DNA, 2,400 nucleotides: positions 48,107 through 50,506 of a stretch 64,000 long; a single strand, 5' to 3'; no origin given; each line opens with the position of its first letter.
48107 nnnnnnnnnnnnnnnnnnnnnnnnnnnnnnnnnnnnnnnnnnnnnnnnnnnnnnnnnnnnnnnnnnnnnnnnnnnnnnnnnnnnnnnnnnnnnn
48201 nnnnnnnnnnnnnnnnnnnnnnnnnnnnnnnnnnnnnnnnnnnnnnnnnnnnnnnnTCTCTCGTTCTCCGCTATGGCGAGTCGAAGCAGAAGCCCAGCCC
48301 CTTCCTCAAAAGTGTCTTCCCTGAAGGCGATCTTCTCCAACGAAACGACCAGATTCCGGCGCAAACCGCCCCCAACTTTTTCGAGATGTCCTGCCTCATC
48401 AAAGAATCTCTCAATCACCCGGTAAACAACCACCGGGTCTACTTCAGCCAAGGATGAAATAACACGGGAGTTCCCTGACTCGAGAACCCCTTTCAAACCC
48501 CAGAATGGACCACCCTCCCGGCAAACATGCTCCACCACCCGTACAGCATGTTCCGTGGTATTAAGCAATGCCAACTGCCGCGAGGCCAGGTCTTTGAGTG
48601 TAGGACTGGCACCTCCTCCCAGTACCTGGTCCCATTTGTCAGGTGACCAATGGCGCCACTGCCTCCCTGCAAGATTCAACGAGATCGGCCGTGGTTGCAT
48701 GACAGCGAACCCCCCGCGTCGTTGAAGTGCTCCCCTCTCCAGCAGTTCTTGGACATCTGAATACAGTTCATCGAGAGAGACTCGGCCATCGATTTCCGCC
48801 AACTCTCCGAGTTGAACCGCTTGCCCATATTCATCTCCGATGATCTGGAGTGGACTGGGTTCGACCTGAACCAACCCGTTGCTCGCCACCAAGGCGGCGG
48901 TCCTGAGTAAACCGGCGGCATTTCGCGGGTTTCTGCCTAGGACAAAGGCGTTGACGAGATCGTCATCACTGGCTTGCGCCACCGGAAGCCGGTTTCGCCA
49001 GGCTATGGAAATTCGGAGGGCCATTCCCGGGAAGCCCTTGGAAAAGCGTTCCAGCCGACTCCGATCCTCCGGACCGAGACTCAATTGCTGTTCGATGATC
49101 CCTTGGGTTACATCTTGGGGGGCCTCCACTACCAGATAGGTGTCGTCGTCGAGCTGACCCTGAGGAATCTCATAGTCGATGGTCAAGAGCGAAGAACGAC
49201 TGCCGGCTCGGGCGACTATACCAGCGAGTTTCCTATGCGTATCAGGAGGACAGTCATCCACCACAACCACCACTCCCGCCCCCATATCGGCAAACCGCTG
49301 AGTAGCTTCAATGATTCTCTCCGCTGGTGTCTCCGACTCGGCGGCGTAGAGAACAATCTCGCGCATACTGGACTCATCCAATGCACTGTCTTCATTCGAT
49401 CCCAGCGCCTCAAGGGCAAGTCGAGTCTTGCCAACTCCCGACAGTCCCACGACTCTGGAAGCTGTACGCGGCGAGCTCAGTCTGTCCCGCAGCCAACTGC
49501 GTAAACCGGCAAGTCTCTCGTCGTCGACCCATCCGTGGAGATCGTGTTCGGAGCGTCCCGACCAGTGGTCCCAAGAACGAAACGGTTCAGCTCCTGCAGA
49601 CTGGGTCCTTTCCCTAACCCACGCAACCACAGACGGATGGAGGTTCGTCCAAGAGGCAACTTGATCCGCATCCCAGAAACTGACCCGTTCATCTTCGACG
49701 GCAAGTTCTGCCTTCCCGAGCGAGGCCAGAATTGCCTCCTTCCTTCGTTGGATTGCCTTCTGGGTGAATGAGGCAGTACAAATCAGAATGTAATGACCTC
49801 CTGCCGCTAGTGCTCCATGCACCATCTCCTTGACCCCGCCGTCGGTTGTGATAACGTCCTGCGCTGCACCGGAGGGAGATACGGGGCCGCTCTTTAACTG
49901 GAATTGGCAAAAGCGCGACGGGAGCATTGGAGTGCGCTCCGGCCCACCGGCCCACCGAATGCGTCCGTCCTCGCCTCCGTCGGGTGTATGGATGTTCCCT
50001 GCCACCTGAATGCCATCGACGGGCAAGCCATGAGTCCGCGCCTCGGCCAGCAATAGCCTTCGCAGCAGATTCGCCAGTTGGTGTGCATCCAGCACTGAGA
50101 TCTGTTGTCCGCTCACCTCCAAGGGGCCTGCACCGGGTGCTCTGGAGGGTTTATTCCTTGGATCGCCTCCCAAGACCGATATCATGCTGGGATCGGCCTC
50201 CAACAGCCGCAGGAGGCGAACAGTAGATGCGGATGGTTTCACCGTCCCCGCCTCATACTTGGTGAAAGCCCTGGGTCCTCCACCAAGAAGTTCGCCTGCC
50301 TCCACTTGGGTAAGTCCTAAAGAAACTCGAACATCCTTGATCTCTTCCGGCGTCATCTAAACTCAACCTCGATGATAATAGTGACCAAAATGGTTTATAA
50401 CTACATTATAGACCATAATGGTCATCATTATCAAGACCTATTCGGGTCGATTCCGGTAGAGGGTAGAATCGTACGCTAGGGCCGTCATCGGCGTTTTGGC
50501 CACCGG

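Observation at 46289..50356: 1355-aa single-gene HTH + Mrr-like nuclease + STAND NTPase + giant helical-repeat sensor (Avs-like with a DNA-binding head)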

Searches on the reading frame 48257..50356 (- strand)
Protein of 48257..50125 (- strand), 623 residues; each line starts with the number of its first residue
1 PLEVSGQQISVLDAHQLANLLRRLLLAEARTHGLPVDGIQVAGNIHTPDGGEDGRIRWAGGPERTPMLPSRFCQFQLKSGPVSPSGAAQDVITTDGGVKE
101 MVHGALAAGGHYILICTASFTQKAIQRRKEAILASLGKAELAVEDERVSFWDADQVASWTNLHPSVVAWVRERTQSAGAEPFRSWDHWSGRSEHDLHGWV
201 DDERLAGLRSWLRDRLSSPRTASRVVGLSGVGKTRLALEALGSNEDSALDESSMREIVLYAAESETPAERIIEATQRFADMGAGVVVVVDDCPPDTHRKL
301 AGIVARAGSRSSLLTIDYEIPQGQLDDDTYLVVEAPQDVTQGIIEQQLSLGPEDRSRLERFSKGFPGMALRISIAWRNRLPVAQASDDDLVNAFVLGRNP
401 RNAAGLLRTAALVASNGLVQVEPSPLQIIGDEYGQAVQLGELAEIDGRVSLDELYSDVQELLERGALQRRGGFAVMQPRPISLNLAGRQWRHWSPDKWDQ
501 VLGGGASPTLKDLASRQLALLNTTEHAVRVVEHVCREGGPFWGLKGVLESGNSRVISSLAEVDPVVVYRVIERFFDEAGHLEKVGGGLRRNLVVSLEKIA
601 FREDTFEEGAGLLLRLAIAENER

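Call 44: predict_structure(alignment_id=A2)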
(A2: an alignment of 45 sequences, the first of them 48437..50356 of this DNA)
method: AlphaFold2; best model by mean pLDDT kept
length: 640 residues; sequences in the alignment: 45
mean_pLDDT: 77.3   pTM: 0.57
mean pLDDT of the five models: 77.3, 75.3, 73.5, 72.9, 68.5
residues with pLDDT >= 90: 81; 70-90: 418; 50-70: 94; < 50: 47
segments of 3 or more residues with pLDDT < 50: 63-76, 123-129, 322-332, 501-510
pLDDT, mean of each block of 10 residues (from residue 1): 85 79 67 82 81 76 41 45 84 80 76 63 45 64 78 83 85 82 85 87 92 88 88 84 72 65 60 62 85 83 82 77 39 70 81 78 82 87 83 78 87 81 70 77 75 63 78 78 92 81 37 80 87 88 73 83 91 92 86 86 90 92 86 88
secondary structure, 60 per line:
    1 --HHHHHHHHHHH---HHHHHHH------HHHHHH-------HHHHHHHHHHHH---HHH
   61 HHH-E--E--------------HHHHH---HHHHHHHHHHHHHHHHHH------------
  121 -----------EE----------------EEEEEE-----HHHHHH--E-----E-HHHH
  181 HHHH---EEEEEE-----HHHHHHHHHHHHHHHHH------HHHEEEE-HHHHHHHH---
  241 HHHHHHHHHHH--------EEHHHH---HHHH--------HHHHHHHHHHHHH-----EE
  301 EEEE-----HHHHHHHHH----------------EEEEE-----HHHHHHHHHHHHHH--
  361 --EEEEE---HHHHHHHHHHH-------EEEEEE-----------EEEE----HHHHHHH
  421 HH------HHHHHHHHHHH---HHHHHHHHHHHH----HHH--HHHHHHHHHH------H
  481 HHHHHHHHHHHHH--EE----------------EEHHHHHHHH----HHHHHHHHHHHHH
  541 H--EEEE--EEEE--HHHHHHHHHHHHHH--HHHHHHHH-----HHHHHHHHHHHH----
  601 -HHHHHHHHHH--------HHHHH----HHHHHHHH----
elements in order: H3-13 H17-23 H30-35 H43-54 H58-63 H83-87 H91-108 E150-155 H161-166 H177-184 E188-193 H199-215 E225-228 H230-237 H241-251 H262-265 H269-272 H281-293 E299-304 H310-318 E335-339 H345-358 E363-367 H371-381 E389-394 E406-409 H414-422 H429-439 H443-454 H464-473 H480-493 H516-523 H528-541 E544-547 E550-553 H556-569 H572-579 H585-596 H602-611 H620-624 H629-636

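Call 48: fold_search(model_id=the predicted structure, library=pdb)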
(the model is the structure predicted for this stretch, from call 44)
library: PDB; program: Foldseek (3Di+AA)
matches with E <= 10: 1124; with E <= 0.001: 42
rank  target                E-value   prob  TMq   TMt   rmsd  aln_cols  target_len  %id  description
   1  9zjs_B                1.6e-06  1.00  0.27  0.18  15.2       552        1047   10  Human sterile alpha motif domain-containing protein 9 (SAMD9), asymmetric dimer "shell" shape (released 2026-02-25)
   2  9zjr                  2.5e-06  1.00  0.26  0.17  21.8       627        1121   10  Human sterile alpha motif domain-containing protein 9 (SAMD9), monomer (released 2026-02-25)
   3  9zjw_A                6.7e-06  1.00  0.26  0.17  20.2       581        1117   10  Human sterile alpha motif domain-containing protein 9 (SAMD9), loss-of-function mutant R837A (released 2026-02-25)
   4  8dgf_A                8.9e-06  1.00  0.22  0.13  14.2       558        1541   13  Avs4 bound to phage PhiV-1 portal (released 2022-08-03)
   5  3shf                  1.2e-05  1.00  0.24  0.15  13.3       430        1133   12  Crystal structure of the R265S mutant of full-length murine Apaf-1 (released 2011-08-24)
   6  2a5y_B                2.0e-05  1.00  0.25  0.31  15.9       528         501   13  Structure of a CED-4/CED-9 complex (released 2005-10-11)
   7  8bv0_A                3.5e-05  1.00  0.23  0.37  12.3       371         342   13  Binary complex between the NB-ARC domain from the Tomato immune receptor NRC1 and the SPRY domain-containing effector  (released 2022-12-21)
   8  8xuq_A                3.6e-05  1.00  0.24  0.19  25.5       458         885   14  Cryo-EM structure of tomato NRC2 tetramer (released 2024-05-22)
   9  4m9s_A                4.2e-05  1.00  0.28  0.34  14.2       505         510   12  crystal structure of CED-4 bound CED-3 fragment (released 2013-10-23)
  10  2fna_A                4.6e-05  1.00  0.22  0.37  11.9       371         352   13  Crystal structure of an archaeal aaa+ atpase (sso1545) from sulfolobus solfataricus p2 at 2.00 A resolution (released 2006-02-07)
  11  9ri9_B                4.8e-05  1.00  0.25  0.19  23.7       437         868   14  Cryo-EM structure of the tomato NRC3 hexameric resistosome (released 2025-07-23)
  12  7xc2_A                7.2e-05  1.00  0.26  0.20  22.7       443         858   15  Cryo EM structure of oligomeric complex formed by wheat CNL Sr35 and the effector AvrSr35 of the wheat stem rust patho (released 2022-09-21)
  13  9ria_B                9.5e-05  1.00  0.25  0.20  23.6       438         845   14  Cryo-EM structure of tomato NRC3-AVRcap1b complex (released 2025-07-23)
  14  3lqq_B                1.1e-04  1.00  0.26  0.32  16.0       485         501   13  Structure of the CED-4 Apoptosome (released 2010-04-28)
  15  8fs7_A                1.2e-04  1.00  0.22  0.30  19.6       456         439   12  Structure of S. cerevisiae Rad24-RFC loading the 9-1-1 clamp onto a 10-nt gapped DNA in step 5 (closed 9-1-1 and stabl (released 2023-06-14)
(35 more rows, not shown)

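Call 73: search_protein_representatives(protein=window:48257-50125:-)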
Query: 623 residues. Proteins with E-value up to 0.001 (for the whole library): 2527; up to 1e-10: 1802; up to 1e-30: 732. The best 150 are listed.
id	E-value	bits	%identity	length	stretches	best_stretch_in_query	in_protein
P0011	7.3e-222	754.9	57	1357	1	1-622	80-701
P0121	3.2e-177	607.4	49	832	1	1-623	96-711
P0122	2.4e-173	594.6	50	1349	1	1-622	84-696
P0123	3.4e-167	574.3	53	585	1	67-622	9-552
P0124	7.2e-166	569.9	47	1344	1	1-622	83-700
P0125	4.8e-162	557.3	50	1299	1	1-622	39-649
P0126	1.6e-161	555.6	49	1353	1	1-621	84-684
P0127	1.4e-157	542.6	48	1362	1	1-622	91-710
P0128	3.1e-155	534.8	46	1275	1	1-622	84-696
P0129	6.5e-151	520.6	44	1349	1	1-621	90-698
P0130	2.8e-149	515.1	45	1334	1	1-622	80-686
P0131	4.4e-149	514.5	46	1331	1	1-621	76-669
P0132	1.6e-148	512.7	46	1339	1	1-622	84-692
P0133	4.8e-147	507.8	46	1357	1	1-622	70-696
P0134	1.8e-145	502.6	45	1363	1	1-617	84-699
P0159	4.3e-130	451.8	42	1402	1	1-622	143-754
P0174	5.9e-100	352.2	36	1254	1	2-622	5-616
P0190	1.4e-84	301.5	34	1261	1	2-622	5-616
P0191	8.5e-82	292.3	34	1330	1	2-621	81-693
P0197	1.1e-77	278.6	33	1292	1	4-623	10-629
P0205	7.2e-74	266.1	30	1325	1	1-618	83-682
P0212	4.0e-72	260.3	31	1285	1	4-622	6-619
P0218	6.6e-70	253.0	30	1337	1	3-619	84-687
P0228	2.5e-68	247.8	33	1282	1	1-622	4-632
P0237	3.7e-67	243.9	30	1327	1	1-618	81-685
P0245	5.4e-66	240.1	33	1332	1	2-622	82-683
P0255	1.7e-64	235.2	32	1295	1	3-623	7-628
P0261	9.3e-64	232.7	34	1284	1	3-622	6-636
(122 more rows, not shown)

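Call 75: search_protein_families(library=pfam, proteins=[P0191, P0205, P0218, P0237, P0245, P0159, P0174], max_evalue=0.01)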
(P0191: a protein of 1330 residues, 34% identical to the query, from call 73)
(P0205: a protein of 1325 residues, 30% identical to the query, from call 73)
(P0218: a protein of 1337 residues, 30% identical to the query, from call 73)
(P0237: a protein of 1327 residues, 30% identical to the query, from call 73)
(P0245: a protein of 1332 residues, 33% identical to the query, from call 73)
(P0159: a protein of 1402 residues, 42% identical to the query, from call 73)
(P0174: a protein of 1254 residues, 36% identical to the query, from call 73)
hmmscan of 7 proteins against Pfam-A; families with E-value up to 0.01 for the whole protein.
P0191 (1330 aa): 0 families

P0205 (1325 aa): 2 families
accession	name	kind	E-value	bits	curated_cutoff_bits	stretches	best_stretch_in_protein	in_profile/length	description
PF15731.11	MqsA_antitoxin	-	5e-10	40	30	1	5-67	67-129/131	Antitoxin component of bacterial toxin-antitoxin system, MqsA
PF13191.12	AAA_16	-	0.00063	20.7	32.6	1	281-321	4-45/167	AAA ATPase domain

P0218 (1337 aa): 2 families
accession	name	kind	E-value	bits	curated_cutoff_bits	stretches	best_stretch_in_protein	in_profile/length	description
PF15731.11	MqsA_antitoxin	-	1.8e-07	31.8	30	1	7-68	71-130/131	Antitoxin component of bacterial toxin-antitoxin system, MqsA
PF13191.12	AAA_16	-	0.006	17.5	32.6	0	286-324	6-45/167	AAA ATPase domain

P0237 (1327 aa): 2 families
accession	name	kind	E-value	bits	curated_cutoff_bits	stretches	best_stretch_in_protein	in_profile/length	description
PF15731.11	MqsA_antitoxin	-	1.6e-07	31.9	30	1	5-62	69-126/131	Antitoxin component of bacterial toxin-antitoxin system, MqsA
PF13191.12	AAA_16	-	0.0018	19.2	32.6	0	285-354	9-86/167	AAA ATPase domain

P0245 (1332 aa): 2 families
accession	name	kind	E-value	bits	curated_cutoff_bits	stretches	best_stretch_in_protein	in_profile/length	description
PF15731.11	MqsA_antitoxin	-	9.7e-11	42.3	30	1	9-67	71-129/131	Antitoxin component of bacterial toxin-antitoxin system, MqsA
PF13560.12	HTH_31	-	6.5e-06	26.8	27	1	13-63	7-59/64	Helix-turn-helix domain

P0159 (1402 aa): 2 families
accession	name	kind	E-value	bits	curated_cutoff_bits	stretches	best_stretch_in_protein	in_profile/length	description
PF15731.11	MqsA_antitoxin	-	5.7e-15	56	30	1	62-128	64-131/131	Antitoxin component of bacterial toxin-antitoxin system, MqsA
PF13560.12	HTH_31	-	0.00084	20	27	1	70-122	5-59/64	Helix-turn-helix domain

P0174 (1254 aa): 0 families

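Call 86: search_dna_similar(query=P0174, collection=plasmids, mode=protein, max_rows=12)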
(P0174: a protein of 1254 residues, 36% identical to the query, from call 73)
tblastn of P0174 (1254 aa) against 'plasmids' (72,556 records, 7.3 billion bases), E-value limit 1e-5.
Records with a match: 45; places in all: 46; records where one place covers at least 80% of the query: 16.
Best place of each record, by identity: <60% 45.
By first word of the organism name: Rhizobium 11; Leptospira 4; Enterobacter 3; Pseudanabaena 2; Sinorhizobium 2; Xanthomonas 2; Burkholderia 2; Haloarcula 2; Vibrio 2; Thalassobaculum 1; and 14 more.
By predicted mobility (MOB-suite, as given by PLSDB): non-mobilizable 22; conjugative 21; mobilizable 2.
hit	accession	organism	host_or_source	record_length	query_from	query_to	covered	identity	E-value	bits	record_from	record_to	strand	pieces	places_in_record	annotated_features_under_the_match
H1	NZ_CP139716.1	Thalassobaculum sp. OXR-137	Bacterial Culture,hydrothermal vent ...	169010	5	1254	100%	42.9%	0e+0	898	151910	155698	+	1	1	hypothetical protein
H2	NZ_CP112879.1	Pseudanabaena galeata CCNP1313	-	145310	37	1254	97%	30.6%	5e-167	559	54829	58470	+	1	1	hypothetical protein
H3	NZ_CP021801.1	Sinorhizobium meliloti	Medicago sativa,Single Cell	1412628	4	1246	97%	29.4%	5e-53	392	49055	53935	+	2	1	none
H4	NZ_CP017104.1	Rhizobium gallicum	Phaseolus vulgaris,Whole ...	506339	4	1253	100%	28.7%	3e-105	375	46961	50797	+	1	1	hypothetical protein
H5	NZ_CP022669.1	Rhizobium leguminosarum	single cell,root nodules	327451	4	1246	99%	28.5%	7e-101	362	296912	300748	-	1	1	hypothetical protein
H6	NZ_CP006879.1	Rhizobium gallicum bv. gallicum R602sp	Phaseolus vulgaris,whole ...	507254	4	1253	100%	28.3%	5e-106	378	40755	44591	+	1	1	hypothetical protein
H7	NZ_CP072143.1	Rhizobium sp. L51/94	Blueberry,cell culture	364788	4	1246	99%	28.4%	5e-98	354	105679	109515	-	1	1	hypothetical protein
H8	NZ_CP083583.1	Kovacikia minuta CCNUW1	cell culture,fresh water lake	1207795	4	1243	99%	27.0%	8e-116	407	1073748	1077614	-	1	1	record has no annotation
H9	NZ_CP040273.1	Nostoc sp. C052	Blasia pusilla,pure culture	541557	5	1254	100%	24.6%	1e-104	374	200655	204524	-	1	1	hypothetical protein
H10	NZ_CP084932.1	Sphingomonas morindae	mixed culture,Noni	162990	35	1239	96%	25.5%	3e-66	255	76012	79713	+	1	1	hypothetical protein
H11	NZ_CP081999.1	Xanthomonas campestris pv. campestris str. CN13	-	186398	51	1243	95%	25.6%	3e-55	220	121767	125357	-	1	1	none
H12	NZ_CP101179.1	Xanthomonas campestris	-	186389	71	1243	94%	25.7%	4e-55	219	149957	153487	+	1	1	hypothetical protein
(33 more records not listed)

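Call 97: search_protein_families(library=padloc, proteins=[P0174, P0190, P0197, P0212, P0228, P0255, P0261], max_evalue=1e-10)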
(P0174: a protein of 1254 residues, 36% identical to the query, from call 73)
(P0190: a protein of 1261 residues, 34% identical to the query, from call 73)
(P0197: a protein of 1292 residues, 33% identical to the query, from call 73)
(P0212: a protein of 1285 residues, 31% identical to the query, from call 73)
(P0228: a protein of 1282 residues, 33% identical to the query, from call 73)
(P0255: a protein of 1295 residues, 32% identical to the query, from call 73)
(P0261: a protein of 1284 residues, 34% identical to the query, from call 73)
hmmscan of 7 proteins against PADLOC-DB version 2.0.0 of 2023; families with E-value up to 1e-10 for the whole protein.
P0174 (1254 aa): 2 families
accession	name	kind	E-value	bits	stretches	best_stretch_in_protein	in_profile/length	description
PDLC03991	PD-Lambda-4_A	-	2.7e-101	338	1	5-1250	4-1279/1283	-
PDLC03990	PD-Lambda-4_A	-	5.3e-29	98.9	1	334-746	4-417/943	-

P0190 (1261 aa): 2 families
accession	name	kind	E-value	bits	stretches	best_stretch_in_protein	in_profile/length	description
PDLC03991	PD-Lambda-4_A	-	3.6e-93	311.1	1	4-1250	3-1273/1283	-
PDLC03990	PD-Lambda-4_A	-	5.4e-20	69.1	1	338-1004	8-687/943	-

P0197 (1292 aa): 2 families
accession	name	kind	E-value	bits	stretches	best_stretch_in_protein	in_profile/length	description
PDLC03991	PD-Lambda-4_A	-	7.7e-87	290.2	1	7-1289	3-1281/1283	-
PDLC03990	PD-Lambda-4_A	-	8.4e-17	58.5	1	371-785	28-439/943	-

P0212 (1285 aa): 2 families
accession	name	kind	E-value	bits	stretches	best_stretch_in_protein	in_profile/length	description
PDLC03991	PD-Lambda-4_A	-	4.8e-99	330.6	1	6-1279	6-1273/1283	-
PDLC03990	PD-Lambda-4_A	-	8.1e-33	111.5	1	337-1067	4-726/943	-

P0228 (1282 aa): 2 families
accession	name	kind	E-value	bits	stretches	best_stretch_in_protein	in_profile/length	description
PDLC03991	PD-Lambda-4_A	-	5.2e-119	396.7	1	5-1277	4-1270/1283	-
PDLC03990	PD-Lambda-4_A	-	4.8e-42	142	1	356-1280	10-933/943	-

P0255 (1295 aa): 2 families
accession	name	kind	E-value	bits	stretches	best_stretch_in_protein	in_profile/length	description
PDLC03991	PD-Lambda-4_A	-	1.8e-73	245.8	1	5-1286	3-1279/1283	-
PDLC03990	PD-Lambda-4_A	-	1.3e-22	77.7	1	351-809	10-466/943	-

P0261 (1284 aa): 2 families
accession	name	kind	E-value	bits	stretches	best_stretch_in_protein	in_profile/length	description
PDLC03991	PD-Lambda-4_A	-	7.4e-65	217.3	1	3-1279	2-1279/1283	-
PDLC03990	PD-Lambda-4_A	-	7.9e-20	68.5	1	360-801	10-450/943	-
